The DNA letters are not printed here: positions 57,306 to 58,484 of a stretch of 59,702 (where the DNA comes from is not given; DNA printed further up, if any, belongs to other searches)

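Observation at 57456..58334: Output-less haem-c (CxxCH) DUF3365/Tll0287-like + HAMP membrane sensor inserted between pppA and ppkA of the T6SS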

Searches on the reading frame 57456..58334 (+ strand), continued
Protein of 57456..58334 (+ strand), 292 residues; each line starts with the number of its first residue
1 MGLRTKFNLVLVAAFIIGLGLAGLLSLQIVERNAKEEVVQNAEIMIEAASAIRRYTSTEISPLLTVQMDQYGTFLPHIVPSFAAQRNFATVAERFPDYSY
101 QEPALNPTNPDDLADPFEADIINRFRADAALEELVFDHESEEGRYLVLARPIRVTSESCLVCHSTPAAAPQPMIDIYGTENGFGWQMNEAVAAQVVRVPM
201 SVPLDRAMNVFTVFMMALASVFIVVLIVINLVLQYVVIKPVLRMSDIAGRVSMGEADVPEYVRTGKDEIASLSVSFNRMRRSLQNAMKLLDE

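Call 17: find_related_loci(query=A1, collection=genome_contigs, flank=10000)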
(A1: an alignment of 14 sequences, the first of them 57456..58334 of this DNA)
Query A1 (292 aa) in genome_contigs; peptide patterns used: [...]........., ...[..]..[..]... (x = any residue, [..] = any of these).
600 stretches matched a pattern (row limit reached: there are more); 523 encode a relative of the query (tblastn E <= 1e-3); the best 80 are kept; 80 distinct loci.
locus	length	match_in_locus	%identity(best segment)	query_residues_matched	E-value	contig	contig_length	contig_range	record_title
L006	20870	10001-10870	59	1-292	2e-115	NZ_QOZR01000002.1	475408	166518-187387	Virgifigura deserti strain SYSU D60014 s1173_Contig2, whole genome shotgun sequence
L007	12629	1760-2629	58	1-292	9e-110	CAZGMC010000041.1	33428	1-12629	MAG TPA_asm: uncultured Mycobacteriaceae bacterium isolate SRP141376_co4_119 genome assembly, contig: NODE_2350_length_3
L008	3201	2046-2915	55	1-292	2e-111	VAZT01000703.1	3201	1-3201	MAG: Alphaproteobacteria bacterium isolate AP_15 14_1009_09_20cm_scaffold_70033, whole genome shotgun sequence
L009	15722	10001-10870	54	1-292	9e-107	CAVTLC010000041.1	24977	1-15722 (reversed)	MAG: uncultured Alphaproteobacteria bacterium isolate MFD06714.bin.3.94 genome assembly, contig: contig_49628, whole gen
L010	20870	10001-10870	53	1-292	2e-105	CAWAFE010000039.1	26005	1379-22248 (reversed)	MAG: uncultured Alphaproteobacteria bacterium isolate MFD00822.bin.1.152 genome assembly, contig: contig_51845, whole ge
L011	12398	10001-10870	55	1-292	3e-104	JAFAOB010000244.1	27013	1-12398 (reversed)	MAG: Alphaproteobacteria bacterium isolate CP_BM_ER_1 BM_ER_k147_7068369, whole genome shotgun sequence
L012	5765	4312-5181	53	1-292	3e-103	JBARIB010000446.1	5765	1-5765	MAG: Stellaceae bacterium isolate MFD06455_ilm_asm_bin7 k127_175287, whole genome shotgun sequence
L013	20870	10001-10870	55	1-292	3e-103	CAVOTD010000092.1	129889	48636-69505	MAG: uncultured Alphaproteobacteria bacterium isolate MFD00125.bin.2.43 genome assembly, contig: contig_5828, whole geno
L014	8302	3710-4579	57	1-292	1e-102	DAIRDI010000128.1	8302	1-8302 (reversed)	MAG TPA_asm: Candidatus Competibacteraceae bacterium isolate CTOTU7347 NODE_12810_length_8302_cov_7.234024, whole genome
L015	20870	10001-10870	52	1-292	9e-102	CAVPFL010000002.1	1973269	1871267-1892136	MAG: uncultured Alphaproteobacteria bacterium isolate MFD10071.bin.1.145 genome assembly, contig: contig_26096, whole ge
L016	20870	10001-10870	55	1-292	5e-101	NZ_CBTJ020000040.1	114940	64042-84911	Candidatus Competibacter denitrificans Run_A_D11 COMPD11_2693_Contig_33, whole genome shotgun sequence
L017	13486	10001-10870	57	1-292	2e-100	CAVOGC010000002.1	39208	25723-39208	MAG: uncultured Gammaproteobacteria bacterium isolate MFD09964.bin.1.117 genome assembly, contig: contig_11257, whole ge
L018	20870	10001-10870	56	1-292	3e-100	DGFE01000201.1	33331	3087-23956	MAG TPA_asm: Competibacteraceae bacterium UBA3908 UBA3908_contig_1277, whole genome shotgun sequence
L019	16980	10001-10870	56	1-292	5e-100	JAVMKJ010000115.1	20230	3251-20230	MAG: Candidatus Competibacter sp. isolate SCELSE-4-Com G12SPAdes_bin.027_0000000115, whole genome shotgun sequence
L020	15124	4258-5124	54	1-291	6e-100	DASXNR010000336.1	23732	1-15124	MAG TPA_asm: Acetobacteraceae bacterium isolate SMAG_U5359 k141_5053743, whole genome shotgun sequence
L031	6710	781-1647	48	1-291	6e-98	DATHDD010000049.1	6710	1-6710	MAG TPA_asm: Burkholderiales bacterium isolate SMAG_U12384 k141_76236, whole genome shotgun sequence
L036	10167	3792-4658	48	1-291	5e-97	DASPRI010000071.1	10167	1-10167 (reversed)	MAG TPA_asm: Burkholderiales bacterium isolate SMAG_U12221 k141_2057925, whole genome shotgun sequence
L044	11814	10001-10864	52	1-290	4e-96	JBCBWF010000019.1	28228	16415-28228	MAG: Pseudomonadota bacterium isolate J06648_13 k141_87386_length_28228_cov_14.4478, whole genome shotgun sequence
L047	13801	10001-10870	51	1-292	5e-96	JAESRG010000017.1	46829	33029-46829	MAG: Rhodobacteraceae bacterium isolate NORP251 Contig_source1382A_23526, whole genome shotgun sequence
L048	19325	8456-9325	51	1-292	1e-95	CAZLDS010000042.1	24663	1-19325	MAG TPA_asm: uncultured bacterium isolate SRP321284_co1_139 genome assembly, contig: NODE_2334_length_24663_cov_9.317092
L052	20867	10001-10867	55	1-292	4e-95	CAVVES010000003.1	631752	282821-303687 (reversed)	MAG: uncultured beta proteobacterium isolate MFD02242.bin.2.245 genome assembly, contig: contig_16255, whole genome shot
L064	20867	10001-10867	48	1-291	7e-94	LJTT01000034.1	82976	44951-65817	MAG: Betaproteobacteria bacterium SG8_41 WOR_8-12_1228, whole genome shotgun sequence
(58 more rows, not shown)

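Call 18: search_solved_structures(query=A1, max_evalue=1, show_alignments=2)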
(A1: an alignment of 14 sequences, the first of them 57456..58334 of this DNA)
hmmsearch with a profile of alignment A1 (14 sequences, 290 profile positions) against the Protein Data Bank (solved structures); distinct sequences matched with E-value up to 1: 27.
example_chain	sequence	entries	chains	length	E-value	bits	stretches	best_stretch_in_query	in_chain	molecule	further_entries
4gn0_A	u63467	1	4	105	1.1e-07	34.5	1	234-290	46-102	Hamp domain of AF1503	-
2l7h_A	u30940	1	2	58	3.1e-07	33.1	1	235-285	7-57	Uncharacterized protein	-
4cq4_A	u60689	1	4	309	8.3e-07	31.6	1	234-290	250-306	ENGINEERED VERSION OF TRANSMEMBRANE RECEPTOR AF1503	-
2y0q_A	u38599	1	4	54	1.7e-06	30.6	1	235-285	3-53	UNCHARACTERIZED PROTEIN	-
2y21_A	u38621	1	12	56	2e-06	30.4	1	235-285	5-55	HAMP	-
2y20_A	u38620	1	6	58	2.7e-06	30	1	235-285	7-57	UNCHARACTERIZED PROTEIN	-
2l7i_A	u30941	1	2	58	4.2e-06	29.3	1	235-285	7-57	Uncharacterized protein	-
2y0t_A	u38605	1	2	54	4.3e-06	29.3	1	235-285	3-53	AF1503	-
2lfr_A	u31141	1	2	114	2e-05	27.1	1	234-283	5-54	HAMP domain-containing protein, Osmolarity sensor protein EnzV chimera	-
3zcc_A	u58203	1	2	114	2.3e-05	26.9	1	235-283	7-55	HAMP, OSMOLARITY SENSOR PROTEIN ENVZ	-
3zrw_B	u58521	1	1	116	0.00014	24.3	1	235-283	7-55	AF1503 PROTEIN, OSMOLARITY SENSOR PROTEIN ENVZ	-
3zrw_A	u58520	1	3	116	0.00016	24.1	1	235-283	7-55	AF1503 PROTEIN, OSMOLARITY SENSOR PROTEIN ENVZ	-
2lfs_A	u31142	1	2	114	0.00028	23.3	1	234-283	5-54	HAMP domain-containing protein, Osmolarity sensor protein EnzV chimera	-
5b82_A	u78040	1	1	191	0.00031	23.2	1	97-198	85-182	Tll0287 protein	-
3zrx_A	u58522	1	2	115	0.00032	23.2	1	235-283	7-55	AF1503 PROTEIN, OSMOLARITY SENSOR PROTEIN ENVZ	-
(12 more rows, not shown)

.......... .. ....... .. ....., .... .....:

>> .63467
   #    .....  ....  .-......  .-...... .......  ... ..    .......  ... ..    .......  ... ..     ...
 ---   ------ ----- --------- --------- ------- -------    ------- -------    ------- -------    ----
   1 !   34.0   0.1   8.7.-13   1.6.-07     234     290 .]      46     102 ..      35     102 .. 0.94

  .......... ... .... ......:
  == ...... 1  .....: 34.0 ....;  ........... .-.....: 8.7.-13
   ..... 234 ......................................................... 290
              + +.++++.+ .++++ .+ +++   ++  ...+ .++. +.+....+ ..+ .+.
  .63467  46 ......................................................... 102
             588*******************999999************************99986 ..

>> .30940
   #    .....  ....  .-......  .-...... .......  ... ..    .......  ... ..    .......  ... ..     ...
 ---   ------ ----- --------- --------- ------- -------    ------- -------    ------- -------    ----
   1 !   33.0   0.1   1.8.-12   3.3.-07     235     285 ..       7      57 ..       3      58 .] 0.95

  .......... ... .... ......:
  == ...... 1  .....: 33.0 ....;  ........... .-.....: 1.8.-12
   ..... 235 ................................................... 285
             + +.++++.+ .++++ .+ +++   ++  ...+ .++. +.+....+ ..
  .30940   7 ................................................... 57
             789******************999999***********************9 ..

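Call 21: search_protein_families(library=pfam, proteins=[L001:8944-10317:+, L003:8878-10254:+, L003:7191-7751:+, L001:10317-10706:+], max_evalue=0.01)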
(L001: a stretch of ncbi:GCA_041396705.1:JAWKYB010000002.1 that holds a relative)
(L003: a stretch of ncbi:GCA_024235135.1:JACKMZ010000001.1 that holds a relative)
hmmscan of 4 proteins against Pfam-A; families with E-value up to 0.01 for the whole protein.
L001:8944-10317:+ (457 aa): 4 families
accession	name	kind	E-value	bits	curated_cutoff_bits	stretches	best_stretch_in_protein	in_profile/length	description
PF00069.31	Pkinase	-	2.8e-54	184.7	31.7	1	15-264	1-253/263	Protein kinase domain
PF07714.23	PK_Tyr_Ser-Thr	-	8.4e-38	130.6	23.1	1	16-263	2-249/258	Protein tyrosine and serine/threonine kinase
PF03109.22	ABC1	-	6.9e-06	25.8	22.9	1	92-164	144-215/244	ABC1 atypical kinase-like domain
PF01636.29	APH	-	6.1e-05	23.3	23.2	1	116-165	148-199/239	Phosphotransferase enzyme family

L003:8878-10254:+ (458 aa): 6 families
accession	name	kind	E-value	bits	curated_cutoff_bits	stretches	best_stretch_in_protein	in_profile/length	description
PF00069.31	Pkinase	-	9.8e-52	176.4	31.7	1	19-268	1-253/263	Protein kinase domain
PF07714.23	PK_Tyr_Ser-Thr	-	1.7e-36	126.3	23.1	1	22-266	4-248/258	Protein tyrosine and serine/threonine kinase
PF03109.22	ABC1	-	9.6e-06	25.3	22.9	1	96-172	144-219/244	ABC1 atypical kinase-like domain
PF01636.29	APH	-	9.7e-06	25.9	23.2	0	136-167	165-197/239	Phosphotransferase enzyme family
PF12330.14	Haspin_kinase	-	8.7e-05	22.1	25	1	88-195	178-276/364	Haspin like kinase domain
PF17667.7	Pkinase_fungal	-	0.00044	19.5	24.1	1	120-206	286-379/387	Fungal protein kinase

L003:7191-7751:+ (186 aa): 0 families

L001:10317-10706:+ (129 aa): 1 family
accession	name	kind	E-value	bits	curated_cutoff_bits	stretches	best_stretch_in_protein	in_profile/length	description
PF14107.11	DUF4280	-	1.9e-30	106.1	26.3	1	5-123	1-109/109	Domain of unknown function (DUF4280)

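Call 26: search_protein_families(library=pfam, proteins=[L031:1660-2793:+, L048:9356-10504:+, L064:10881-11978:+, L052:10941-11858:+, L031:222-749:+, L048:7927-8406:+], max_evalue=0.01)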
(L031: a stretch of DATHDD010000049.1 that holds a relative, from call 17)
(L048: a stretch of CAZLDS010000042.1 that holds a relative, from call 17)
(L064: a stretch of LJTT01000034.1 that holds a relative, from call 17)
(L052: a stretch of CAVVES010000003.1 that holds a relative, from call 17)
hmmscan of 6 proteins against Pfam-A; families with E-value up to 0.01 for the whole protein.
L031:1660-2793:+ (377 aa): 1 family
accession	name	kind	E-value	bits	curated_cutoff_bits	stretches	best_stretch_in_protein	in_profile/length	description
PF00211.25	Guanylate_cyc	-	1e-08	35.5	21.9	1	88-152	93-157/183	Adenylate and Guanylate cyclase catalytic domain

L048:9356-10504:+ (382 aa): 1 family
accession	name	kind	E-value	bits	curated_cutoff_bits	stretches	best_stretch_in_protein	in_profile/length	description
PF00211.25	Guanylate_cyc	-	3.4e-05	24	21.9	1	75-148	82-157/183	Adenylate and Guanylate cyclase catalytic domain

L064:10881-11978:+ (365 aa): 1 family
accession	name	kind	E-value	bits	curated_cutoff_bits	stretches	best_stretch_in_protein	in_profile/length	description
PF00211.25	Guanylate_cyc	-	5e-06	26.7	21.9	1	92-149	97-156/183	Adenylate and Guanylate cyclase catalytic domain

L052:10941-11858:+ (305 aa): 3 families
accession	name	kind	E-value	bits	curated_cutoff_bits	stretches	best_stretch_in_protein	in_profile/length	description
PF13676.11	TIR_2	-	2.7e-26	92.9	28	1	5-116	2-119/122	TIR domain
PF01582.25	TIR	-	1.3e-07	32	21.3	1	10-90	12-96/179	TIR domain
PF05014.21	Nuc_deoxyrib_tr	-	0.003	18.1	28.8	0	44-88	53-96/117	Nucleoside 2-deoxyribosyltransferase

L031:222-749:+ (175 aa): 0 families

L048:7927-8406:+ (159 aa): 0 families

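Call 46: search_dna_similar(query=window:57456-58334:+, collection=plasmids, mode=protein, max_rows=30)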
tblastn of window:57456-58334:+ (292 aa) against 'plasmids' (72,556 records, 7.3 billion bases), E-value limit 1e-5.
Records with a match: 11; places in all: 11; records where one place covers at least 80% of the query: 9.
Best place of each record, by identity: <60% 11.
By first word of the organism name: Caballeronia 3; Skermanella 2; Rhodovulum 1; Paraburkholderia 1; Rippkaea 1; Kovacikia 1; Sphaerospermopsis 1; Vibrio 1.
By predicted mobility (MOB-suite, as given by PLSDB): non-mobilizable 7; mobilizable 3; conjugative 1.
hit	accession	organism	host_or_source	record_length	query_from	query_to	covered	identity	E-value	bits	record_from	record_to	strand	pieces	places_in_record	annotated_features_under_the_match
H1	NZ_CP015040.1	Rhodovulum sp. P5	cell culture,shallow-sea hydrothermal ...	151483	1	291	100%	47.8%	7e-69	238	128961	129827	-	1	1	DUF3365 domain-containing protein | serine/threonine-protein kinase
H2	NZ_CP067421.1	Skermanella sp. TT6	Homo sapiens,single cell,skin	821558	1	291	100%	46.4%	3e-60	213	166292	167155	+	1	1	DUF3365 domain-containing protein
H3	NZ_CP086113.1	Skermanella rosea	single cell,hydrocarbon-contaminated ...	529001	1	291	100%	45.7%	2e-60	214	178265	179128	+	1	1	DUF3365 domain-containing protein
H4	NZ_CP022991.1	Paraburkholderia aromaticivorans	-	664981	1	292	100%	41.3%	1e-50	186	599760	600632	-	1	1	DUF3365 domain-containing protein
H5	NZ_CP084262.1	Caballeronia sp. SL2Y3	Jalysus wickhami,Cell culture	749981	1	292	100%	40.1%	1e-56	202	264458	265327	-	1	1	DUF3365 domain-containing protein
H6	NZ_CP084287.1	Caballeronia zhejiangensis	Anasa tristis,Cell culture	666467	1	291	100%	39.5%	3e-54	196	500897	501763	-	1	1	DUF3365 domain-containing protein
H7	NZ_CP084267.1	Caballeronia sp. Lep1P3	Leptoglossus zonatus,Cell culture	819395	1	291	100%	38.8%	1e-50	186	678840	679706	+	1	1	DUF3365 domain-containing protein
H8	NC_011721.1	Rippkaea orientalis PCC 8801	-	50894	1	292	100%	37.3%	4e-49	181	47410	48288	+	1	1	DUF3365 domain-containing protein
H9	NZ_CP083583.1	Kovacikia minuta CCNUW1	cell culture,fresh water lake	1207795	1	285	98%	32.9%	3e-33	135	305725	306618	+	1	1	record has no annotation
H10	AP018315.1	Sphaerospermopsis kisseleviana NIES-73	-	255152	33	215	63%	28.0%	6e-18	91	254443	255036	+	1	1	hypothetical protein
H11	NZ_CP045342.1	Vibrio sp. THAF190c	pure culture,Surface of a polyethylene ...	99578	45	216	59%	28.5%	3e-9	65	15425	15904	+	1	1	diguanylate cyclase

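Call 47: get_annotated_region(hit=H1, flank=8000)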
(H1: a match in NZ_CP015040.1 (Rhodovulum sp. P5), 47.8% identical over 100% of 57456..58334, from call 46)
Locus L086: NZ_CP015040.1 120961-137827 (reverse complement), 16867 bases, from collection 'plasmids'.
description: Rhodovulum sp. P5 plasmid pRGUI01, complete sequence
organism: Rhodovulum sp. P5 (NCBI taxid 1564506)
taxonomy: Bacteria; Pseudomonadota; Alphaproteobacteria; Rhodobacterales; Paracoccaceae; Rhodovulum; Rhodovulum sp. P5
host: -; source: cell culture,shallow-sea hydrothermal system; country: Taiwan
typing (MOB-suite, as given by PLSDB): non-mobilizable; replicon rep_cluster_551
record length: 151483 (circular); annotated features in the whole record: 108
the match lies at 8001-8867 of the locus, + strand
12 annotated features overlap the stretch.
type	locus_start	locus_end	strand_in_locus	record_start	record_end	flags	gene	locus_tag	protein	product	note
CDS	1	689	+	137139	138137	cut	-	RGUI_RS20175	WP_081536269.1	ABC transporter ATP-binding protein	-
CDS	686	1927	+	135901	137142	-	-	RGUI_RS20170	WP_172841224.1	cytosine deaminase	-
CDS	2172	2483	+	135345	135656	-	-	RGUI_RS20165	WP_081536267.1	DUF485 domain-containing protein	-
CDS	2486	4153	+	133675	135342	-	-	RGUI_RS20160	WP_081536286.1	cation acetate symporter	GO:0006847 - plasma membrane acetate transport [Evidence IEA]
CDS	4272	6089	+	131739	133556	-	-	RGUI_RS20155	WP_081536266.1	putative nucleotidyltransferase substrate binding domain-containing protein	-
CDS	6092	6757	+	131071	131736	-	-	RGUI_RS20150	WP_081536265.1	3'-5' exonuclease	-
CDS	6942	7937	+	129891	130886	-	-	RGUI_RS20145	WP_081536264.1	peptidoglycan-binding domain-containing protein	-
CDS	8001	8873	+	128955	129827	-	-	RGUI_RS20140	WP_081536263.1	DUF3365 domain-containing protein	-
CDS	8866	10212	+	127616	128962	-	-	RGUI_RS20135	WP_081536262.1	serine/threonine-protein kinase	GO:0006468 - protein phosphorylation [Evidence IEA]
CDS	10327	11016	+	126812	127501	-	-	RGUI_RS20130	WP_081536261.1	IS6 family transposase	-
CDS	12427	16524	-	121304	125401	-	-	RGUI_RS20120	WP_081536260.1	hypothetical protein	-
CDS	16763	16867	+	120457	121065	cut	-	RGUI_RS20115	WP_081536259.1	hypothetical protein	-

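Call 48: get_annotated_region(hit=H2, flank=8000)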
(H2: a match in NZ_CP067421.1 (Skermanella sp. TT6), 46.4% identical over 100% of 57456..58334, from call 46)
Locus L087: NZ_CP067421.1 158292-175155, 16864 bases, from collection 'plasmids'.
description: Skermanella sp. TT6 plasmid pTT6-1, complete sequence
organism: Skermanella sp. TT6 (NCBI taxid 2775420)
taxonomy: Bacteria; Pseudomonadota; Alphaproteobacteria; Rhodospirillales; Azospirillaceae; Skermanella; Skermanella sp. TT6
host: -; source: Homo sapiens,single cell,skin; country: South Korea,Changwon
typing (MOB-suite, as given by PLSDB): mobilizable; relaxase MOBP
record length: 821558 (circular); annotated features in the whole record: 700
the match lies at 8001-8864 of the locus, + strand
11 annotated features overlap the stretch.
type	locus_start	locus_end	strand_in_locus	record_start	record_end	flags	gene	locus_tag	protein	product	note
CDS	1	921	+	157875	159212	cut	tssK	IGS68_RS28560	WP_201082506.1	type VI secretion system baseplate subunit TssK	GO:0033103 - protein secretion by the type VI secretion system [Evidence IEA]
CDS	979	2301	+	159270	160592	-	tagH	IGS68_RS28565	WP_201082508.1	type VI secretion system-associated FHA domain protein TagH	GO:0033103 - protein secretion by the type VI secretion system [Evidence IEA]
CDS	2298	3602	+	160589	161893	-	icmH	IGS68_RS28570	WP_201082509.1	type IVB secretion system protein IcmH/DotU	-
CDS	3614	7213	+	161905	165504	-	tssM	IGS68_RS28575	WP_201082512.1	type VI secretion system membrane subunit TssM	GO:0033103 - protein secretion by the type VI secretion system [Evidence IEA]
CDS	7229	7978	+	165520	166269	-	tagF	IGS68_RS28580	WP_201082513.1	type VI secretion system-associated protein TagF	-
CDS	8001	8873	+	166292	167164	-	-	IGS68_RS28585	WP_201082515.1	DUF3365 domain-containing protein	-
CDS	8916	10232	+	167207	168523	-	-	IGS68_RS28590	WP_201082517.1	serine/threonine-protein kinase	GO:0006468 - protein phosphorylation [Evidence IEA]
CDS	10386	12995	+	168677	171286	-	tssH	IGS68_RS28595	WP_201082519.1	type VI secretion system ATPase TssH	GO:0033103 - protein secretion by the type VI secretion system [Evidence IEA]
CDS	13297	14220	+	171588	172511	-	-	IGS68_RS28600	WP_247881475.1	LysR family transcriptional regulator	-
CDS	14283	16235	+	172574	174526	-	tssI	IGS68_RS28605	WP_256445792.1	type VI secretion system tip protein TssI/VgrG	GO:0033103 - protein secretion by the type VI secretion system [Evidence IEA]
CDS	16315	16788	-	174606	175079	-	-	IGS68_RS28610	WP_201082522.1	RNase A-like domain-containing protein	-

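Call 49: get_annotated_region(hit=H5, flank=8000)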
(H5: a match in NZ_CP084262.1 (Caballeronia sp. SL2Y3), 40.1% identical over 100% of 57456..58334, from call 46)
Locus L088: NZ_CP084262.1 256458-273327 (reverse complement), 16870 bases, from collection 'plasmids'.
description: Caballeronia sp. SL2Y3 plasmid p1, complete sequence
organism: Caballeronia sp. SL2Y3 (NCBI taxid 2878151)
taxonomy: Bacteria; Pseudomonadota; Betaproteobacteria; Burkholderiales; Burkholderiaceae; Caballeronia; Caballeronia sp. SL2Y3
host: -; source: Jalysus wickhami,Cell culture; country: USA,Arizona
typing (MOB-suite, as given by PLSDB): non-mobilizable
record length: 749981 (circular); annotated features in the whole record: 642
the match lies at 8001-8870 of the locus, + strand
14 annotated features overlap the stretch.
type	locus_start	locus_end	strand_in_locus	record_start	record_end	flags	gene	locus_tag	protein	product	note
CDS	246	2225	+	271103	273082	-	-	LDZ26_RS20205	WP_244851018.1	alkaline phosphatase PhoX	-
CDS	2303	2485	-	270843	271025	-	-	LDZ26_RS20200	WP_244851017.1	hypothetical protein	-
CDS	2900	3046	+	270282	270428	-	-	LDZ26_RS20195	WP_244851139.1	helix-turn-helix domain-containing protein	-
CDS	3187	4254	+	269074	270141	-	-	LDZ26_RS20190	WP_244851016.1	catalase family peroxidase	-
CDS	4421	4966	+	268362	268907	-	-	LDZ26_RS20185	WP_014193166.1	RNA polymerase sigma factor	GO:0006352 - DNA-templated transcription initiation [Evidence IEA]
CDS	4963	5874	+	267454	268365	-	-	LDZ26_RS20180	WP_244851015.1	anti-sigma factor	-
CDS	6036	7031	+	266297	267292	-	-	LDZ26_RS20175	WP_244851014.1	anti-sigma factor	-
CDS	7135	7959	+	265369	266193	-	-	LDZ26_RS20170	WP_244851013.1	hypothetical protein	-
CDS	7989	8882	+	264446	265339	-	-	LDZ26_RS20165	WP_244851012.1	DUF3365 domain-containing protein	-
CDS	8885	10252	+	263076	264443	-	-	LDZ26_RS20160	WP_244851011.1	serine/threonine-protein kinase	GO:0006468 - protein phosphorylation [Evidence IEA]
CDS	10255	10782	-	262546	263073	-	tagF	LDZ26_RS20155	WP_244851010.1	type VI secretion system-associated protein TagF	-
CDS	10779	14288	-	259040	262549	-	tssM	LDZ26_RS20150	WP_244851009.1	type VI secretion system membrane subunit TssM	GO:0033103 - protein secretion by the type VI secretion system [Evidence IEA]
CDS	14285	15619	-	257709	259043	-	tssL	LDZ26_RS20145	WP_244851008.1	type VI secretion system protein TssL, long form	GO:0033103 - protein secretion by the type VI secretion system [Evidence IEA]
CDS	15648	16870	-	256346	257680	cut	tssK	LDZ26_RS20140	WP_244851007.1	type VI secretion system baseplate subunit TssK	GO:0033103 - protein secretion by the type VI secretion system [Evidence IEA]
